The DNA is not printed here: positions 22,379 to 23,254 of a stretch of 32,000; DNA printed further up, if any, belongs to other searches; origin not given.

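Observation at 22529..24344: Uncharacterised three-gene operon (unknown 176 aa, HEPN-motif 245 aa, GGCT-family 191 aa): candidate novel anti-phage system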

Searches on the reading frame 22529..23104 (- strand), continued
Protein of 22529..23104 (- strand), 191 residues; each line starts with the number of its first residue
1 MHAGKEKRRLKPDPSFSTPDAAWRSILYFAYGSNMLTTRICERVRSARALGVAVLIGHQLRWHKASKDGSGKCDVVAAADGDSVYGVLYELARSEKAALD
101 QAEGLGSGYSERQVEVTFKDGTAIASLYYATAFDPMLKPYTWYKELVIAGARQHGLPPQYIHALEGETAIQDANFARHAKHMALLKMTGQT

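Call 79: search_protein_families(library=padloc, proteins=[L153:6302-7510:+, L154:6017-7534:+, L155:5144-6976:+, L155:6992-7546:+, L152:1-2277:+, L152:2274-3044:+, L152:3067-5001:+, L152:5513-8497:+, L150:4292-5698:+, L150:1694-3142:+], max_evalue=0.001)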
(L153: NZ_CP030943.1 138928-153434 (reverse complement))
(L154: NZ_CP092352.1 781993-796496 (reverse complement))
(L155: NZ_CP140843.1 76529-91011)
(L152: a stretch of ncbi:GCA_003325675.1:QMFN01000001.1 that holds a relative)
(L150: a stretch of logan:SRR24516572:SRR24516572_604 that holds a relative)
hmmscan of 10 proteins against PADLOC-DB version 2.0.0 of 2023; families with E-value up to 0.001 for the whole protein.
L153:6302-7510:+ (402 aa): 0 families

L154:6017-7534:+ (505 aa): 0 families

L155:5144-6976:+ (610 aa): 0 families

L155:6992-7546:+ (184 aa): 0 families

L152:1-2277:+ (758 aa): 29 families (the best 25 are shown)
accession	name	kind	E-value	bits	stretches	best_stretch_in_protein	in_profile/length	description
PDLC01075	C3a139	-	1.8e-91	305.9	1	3-750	298-946/948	HKD+Snf2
PDLC02621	DrmD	-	5.7e-32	108.9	1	237-505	391-640/1040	DrmD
PDLC02623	DrmD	-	4e-25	85.8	1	347-509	510-644/1040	DrmD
PDLC00659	HmaA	-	5.3e-23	78.8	1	331-492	472-614/1176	SNF2 helicase / DEAD-box helicase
PDLC02193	PLD_Helicase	-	7.4e-22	75.3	2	344-509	666-818/905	-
PDLC02500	BrxHI|BrxHII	-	8.3e-22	75.5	1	254-500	377-584/933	BrxHI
PDLC03830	ZacC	-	7e-21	72.6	2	20-84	239-300/1019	-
PDLC02619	DrmD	-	8e-21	71.9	2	335-495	380-540/872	DrmD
PDLC02572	DrmA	-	5e-17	59.1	1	244-495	395-628/1043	DrmA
PDLC02853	DpdE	-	1.2e-15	54.6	1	329-500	450-610/985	DpdE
PDLC02504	BrxHI|BrxHII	-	1.3e-14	51.2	1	249-500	376-592/971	BrxHII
PDLC02632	DrmD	-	8.2e-14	49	1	243-504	397-637/662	DrmD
PDLC02843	DpdE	-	1.1e-13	48.1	2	442-491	618-666/1091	DpdE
PDLC02620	DrmD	-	1.7e-13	47.4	1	324-493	440-582/1060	DrmD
PDLC02624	DrmD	-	8.8e-13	45.6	1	250-494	245-471/652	DrmD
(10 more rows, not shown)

L152:2274-3044:+ (256 aa): 0 families

L152:3067-5001:+ (644 aa): 32 families (the best 25 are shown)
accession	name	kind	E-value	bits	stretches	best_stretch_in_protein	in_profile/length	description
PDLC03634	MTase_III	-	4.3e-212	704.4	1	12-643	5-620/621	Type III methyltransferase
PDLC03641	MTase_III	-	8.5e-117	389.3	1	24-540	19-529/657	Type III methyltransferase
PDLC03637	MTase_III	-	3.6e-98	327.4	1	17-511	44-506/513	Type III methyltransferase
PDLC03644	MTase_III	-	2e-85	285.6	1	62-451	4-383/542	Type III methyltransferase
PDLC03642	MTase_III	-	4.6e-64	215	2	167-448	132-396/528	Type III methyltransferase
PDLC03640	MTase_III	-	9.6e-60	200.6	2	94-259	41-206/654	Type III methyltransferase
PDLC03636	MTase_III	-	2.1e-51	173.4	3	170-295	92-214/575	Type III methyltransferase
PDLC03639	MTase_III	-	1.7e-44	150.2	3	170-317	140-279/639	Type III methyltransferase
PDLC03635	MTase_III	-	5.9e-42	142.2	3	171-252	265-350/708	Type III methyltransferase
PDLC03354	MTase_II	-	3.3e-33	113.3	1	56-431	21-358/425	Type II methyltransferase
PDLC03646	MTase_III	-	4.5e-32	108.8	3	312-457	692-832/1057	Type III methyltransferase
PDLC03643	MTase_III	-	1.2e-31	108.3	1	178-484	1-304/465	Type III methyltransferase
PDLC03300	MTase_II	-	5.1e-31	105.9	2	95-253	10-164/302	Type II methyltransferase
PDLC03638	MTase_III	-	1.3e-27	94.5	2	172-429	429-651/816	Type III methyltransferase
PDLC03278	MTase_II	-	5.5e-27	93.2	2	323-451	228-342/390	Type II methyltransferase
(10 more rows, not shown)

L152:5513-8497:+ (994 aa): 5 families
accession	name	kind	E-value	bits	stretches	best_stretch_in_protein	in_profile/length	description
PDLC03647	REase_III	-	0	1297.9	1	1-992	1-984/989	Type III restriction enzyme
PDLC03649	REase_III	-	1.1e-101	339.3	2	1-736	3-696/973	Type III restriction enzyme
PDLC03648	REase_III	-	1.8e-07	27.7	1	485-587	286-379/871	Type III restriction enzyme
PDLC03650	REase_III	-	1.4e-05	21.7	0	516-562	378-424/898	Type III restriction enzyme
PDLC03653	REase_III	-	0.00029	17.1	0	507-560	417-470/883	Type III restriction enzyme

L150:4292-5698:+ (468 aa): 0 families

L150:1694-3142:+ (482 aa): 34 families (the best 25 are shown)
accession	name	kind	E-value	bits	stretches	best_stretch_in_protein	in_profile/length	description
PDLC04042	PD-T4-6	-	3.5e-26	90.5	1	25-287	10-260/292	-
PDLC04053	PD-T4-6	-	3.2e-24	84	1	22-288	7-260/311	-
PDLC04047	PD-T4-6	-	4.8e-18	63.3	1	23-287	9-260/327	-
PDLC04039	PD-T4-6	-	5.2e-17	60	1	30-286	20-262/458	-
PDLC04061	PD-T4-6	-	6.1e-17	60.3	1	96-287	92-271/510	-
PDLC04054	PD-T4-6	-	1.2e-16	59.1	1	32-287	18-261/347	-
PDLC04043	PD-T4-6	-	1.5e-16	58.5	1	65-289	57-267/452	-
PDLC04138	mad6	-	2.7e-16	57.6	1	80-286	110-301/659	mads_6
PDLC01088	C3a189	-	1.4e-14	51.6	1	86-259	59-223/840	kinase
PDLC04041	PD-T4-6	-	1.5e-14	52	1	24-287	28-281/443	-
PDLC04060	PD-T4-6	-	1.5e-14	51.8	1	84-244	68-217/486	-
PDLC04048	PD-T4-6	-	3.8e-14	50.8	1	81-286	68-259/354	-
PDLC04040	PD-T4-6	-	6.4e-14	49.6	1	99-287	78-253/547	-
PDLC04057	PD-T4-6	-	1e-12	45.9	1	79-289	63-260/443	-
PDLC04052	PD-T4-6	-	1.1e-12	46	1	100-287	89-264/496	-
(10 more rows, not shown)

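Call 92: find_encoding_contigs(protein=P0476, flank=6000, max_places=5)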
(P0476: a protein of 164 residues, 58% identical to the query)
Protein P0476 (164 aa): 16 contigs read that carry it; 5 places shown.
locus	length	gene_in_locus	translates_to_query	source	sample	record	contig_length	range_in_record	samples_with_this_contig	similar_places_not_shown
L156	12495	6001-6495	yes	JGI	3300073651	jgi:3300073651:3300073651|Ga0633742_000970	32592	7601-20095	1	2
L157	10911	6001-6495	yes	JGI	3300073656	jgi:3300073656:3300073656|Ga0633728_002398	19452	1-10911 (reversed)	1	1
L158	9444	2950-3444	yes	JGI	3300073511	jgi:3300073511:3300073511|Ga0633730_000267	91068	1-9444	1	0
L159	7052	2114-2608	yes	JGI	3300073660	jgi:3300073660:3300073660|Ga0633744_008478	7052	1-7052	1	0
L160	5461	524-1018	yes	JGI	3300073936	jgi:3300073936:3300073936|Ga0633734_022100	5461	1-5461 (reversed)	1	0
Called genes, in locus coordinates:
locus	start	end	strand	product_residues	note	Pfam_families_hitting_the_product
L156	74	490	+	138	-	PF04940:BLUF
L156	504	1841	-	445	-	PF07690:MFS_1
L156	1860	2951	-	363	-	PF01734:Patatin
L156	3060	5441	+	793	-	PF04851:ResIII (faint), PF00270:DEAD (faint), PF06733:DEAD_2 (weak), PF13307:Helicase_C_2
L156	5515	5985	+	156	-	PF05425:CopD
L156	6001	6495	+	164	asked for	PF06094:GGACT (weak), PF13772:AIG2_2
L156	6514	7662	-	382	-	PF04307:YdjM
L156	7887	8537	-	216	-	PF00775:Dioxygenase_C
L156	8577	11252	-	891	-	PF02629:CoA_binding, PF13380:CoA_binding_2, PF13607:Succ_CoA_lig, PF19045:Ligase_CoA_2, PF13549:ATP-grasp_5, PF00583:Acetyltransf_1 (weak), PF13302:Acetyltransf_3 (weak)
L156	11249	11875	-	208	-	PF04367:DUF502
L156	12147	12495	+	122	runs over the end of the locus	-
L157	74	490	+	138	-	PF04940:BLUF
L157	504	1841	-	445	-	PF07690:MFS_1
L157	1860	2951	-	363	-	PF01734:Patatin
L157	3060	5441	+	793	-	PF04851:ResIII (faint), PF00270:DEAD (faint), PF06733:DEAD_2 (weak), PF13307:Helicase_C_2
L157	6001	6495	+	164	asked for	PF06094:GGACT (weak), PF13772:AIG2_2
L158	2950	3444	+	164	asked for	PF06094:GGACT (weak), PF13772:AIG2_2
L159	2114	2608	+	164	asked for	PF06094:GGACT (weak), PF13772:AIG2_2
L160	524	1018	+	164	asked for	PF06094:GGACT (weak), PF13772:AIG2_2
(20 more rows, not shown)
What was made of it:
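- One C relative sits in an ordinary chromosomal context (call 92).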

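Call 93: find_encoding_contigs(protein=P0408, flank=6000, max_places=5)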
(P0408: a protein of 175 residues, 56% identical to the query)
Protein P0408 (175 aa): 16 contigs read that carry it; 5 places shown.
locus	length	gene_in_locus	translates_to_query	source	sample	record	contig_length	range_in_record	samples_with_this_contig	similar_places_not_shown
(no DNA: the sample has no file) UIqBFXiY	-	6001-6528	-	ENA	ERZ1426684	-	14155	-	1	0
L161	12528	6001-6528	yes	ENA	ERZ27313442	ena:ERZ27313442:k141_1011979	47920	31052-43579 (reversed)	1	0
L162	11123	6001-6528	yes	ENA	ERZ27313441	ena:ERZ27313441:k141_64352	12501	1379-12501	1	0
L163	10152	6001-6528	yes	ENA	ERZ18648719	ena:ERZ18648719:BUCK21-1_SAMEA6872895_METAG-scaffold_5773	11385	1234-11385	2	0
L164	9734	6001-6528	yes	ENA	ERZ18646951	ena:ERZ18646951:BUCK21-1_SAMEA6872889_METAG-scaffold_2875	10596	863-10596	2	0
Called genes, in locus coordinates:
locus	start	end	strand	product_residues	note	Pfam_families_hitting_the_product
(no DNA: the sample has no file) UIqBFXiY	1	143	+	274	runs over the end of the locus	PF09407:AbiEi_1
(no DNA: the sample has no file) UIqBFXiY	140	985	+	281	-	PF08843:AbiEii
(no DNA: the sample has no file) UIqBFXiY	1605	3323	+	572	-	PF13086:AAA_11 (weak), PF01443:Viral_helicase1 (faint), PF13245:AAA_19 (weak), PF13604:AAA_30, PF13087:AAA_12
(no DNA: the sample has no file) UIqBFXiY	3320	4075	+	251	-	PF14335:DUF4391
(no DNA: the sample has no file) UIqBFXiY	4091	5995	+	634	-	PF01555:N6_N4_Mtase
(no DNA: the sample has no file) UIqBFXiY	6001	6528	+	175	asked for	PF06094:GGACT, PF13772:AIG2_2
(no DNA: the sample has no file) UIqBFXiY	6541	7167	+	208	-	PF13310:Virulence_RhuM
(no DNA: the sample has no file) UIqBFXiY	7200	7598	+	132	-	PF13310:Virulence_RhuM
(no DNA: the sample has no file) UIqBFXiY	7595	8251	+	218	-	PF04851:ResIII, PF00270:DEAD (weak)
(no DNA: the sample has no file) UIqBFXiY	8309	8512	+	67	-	-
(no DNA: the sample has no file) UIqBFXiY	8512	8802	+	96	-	-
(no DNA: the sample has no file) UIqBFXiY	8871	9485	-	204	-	-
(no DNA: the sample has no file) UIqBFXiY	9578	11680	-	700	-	PF08448:PAS_4 (faint), PF14827:dCache_3, PF00989:PAS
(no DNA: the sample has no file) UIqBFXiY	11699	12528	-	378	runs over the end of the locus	?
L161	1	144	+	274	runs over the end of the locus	PF09407:AbiEi_1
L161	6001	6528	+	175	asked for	PF06094:GGACT, PF13772:AIG2_2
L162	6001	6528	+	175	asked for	PF06094:GGACT, PF13772:AIG2_2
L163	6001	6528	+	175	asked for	PF06094:GGACT, PF13772:AIG2_2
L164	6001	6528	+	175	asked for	PF06094:GGACT, PF13772:AIG2_2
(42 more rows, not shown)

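Call 94: search_solved_structures(query=window:22529-23077:-, max_evalue=0.01, show_alignments=2)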
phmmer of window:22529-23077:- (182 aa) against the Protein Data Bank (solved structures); distinct sequences matched with E-value up to 0.01: 5.
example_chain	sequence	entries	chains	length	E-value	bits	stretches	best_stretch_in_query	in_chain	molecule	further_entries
2pn7_A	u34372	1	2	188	3e-16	63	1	15-156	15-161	human gamma-glutamyl cyclotransferase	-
2i5t_A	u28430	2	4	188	3e-16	63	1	15-156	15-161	Protein C7orf24 | Uncharacterized protein C7orf24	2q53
3cry_A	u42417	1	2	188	8e-16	61.6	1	15-156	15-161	Gamma-glutamyl cyclotransferase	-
2rbh_A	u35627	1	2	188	2.1e-15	60.3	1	15-156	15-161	Gamma-glutamyl cyclotransferase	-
2qik_A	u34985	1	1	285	0.0011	22.1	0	16-98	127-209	UPF0131 protein ykqA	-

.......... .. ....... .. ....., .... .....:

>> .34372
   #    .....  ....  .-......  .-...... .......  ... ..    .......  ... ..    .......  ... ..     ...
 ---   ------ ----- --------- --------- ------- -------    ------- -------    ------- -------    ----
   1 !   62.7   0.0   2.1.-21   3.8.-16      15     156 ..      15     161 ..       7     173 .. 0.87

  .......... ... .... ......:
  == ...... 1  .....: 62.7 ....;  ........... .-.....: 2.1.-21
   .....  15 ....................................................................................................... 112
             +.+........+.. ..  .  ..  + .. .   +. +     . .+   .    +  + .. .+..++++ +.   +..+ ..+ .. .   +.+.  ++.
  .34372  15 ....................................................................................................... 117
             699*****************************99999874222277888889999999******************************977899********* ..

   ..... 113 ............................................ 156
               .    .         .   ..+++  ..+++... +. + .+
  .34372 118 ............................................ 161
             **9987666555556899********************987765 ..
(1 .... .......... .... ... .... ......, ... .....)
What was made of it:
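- On GGCT / AIG2-like fold (C): Aligned to human GGCT 2PN7 (call 94).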
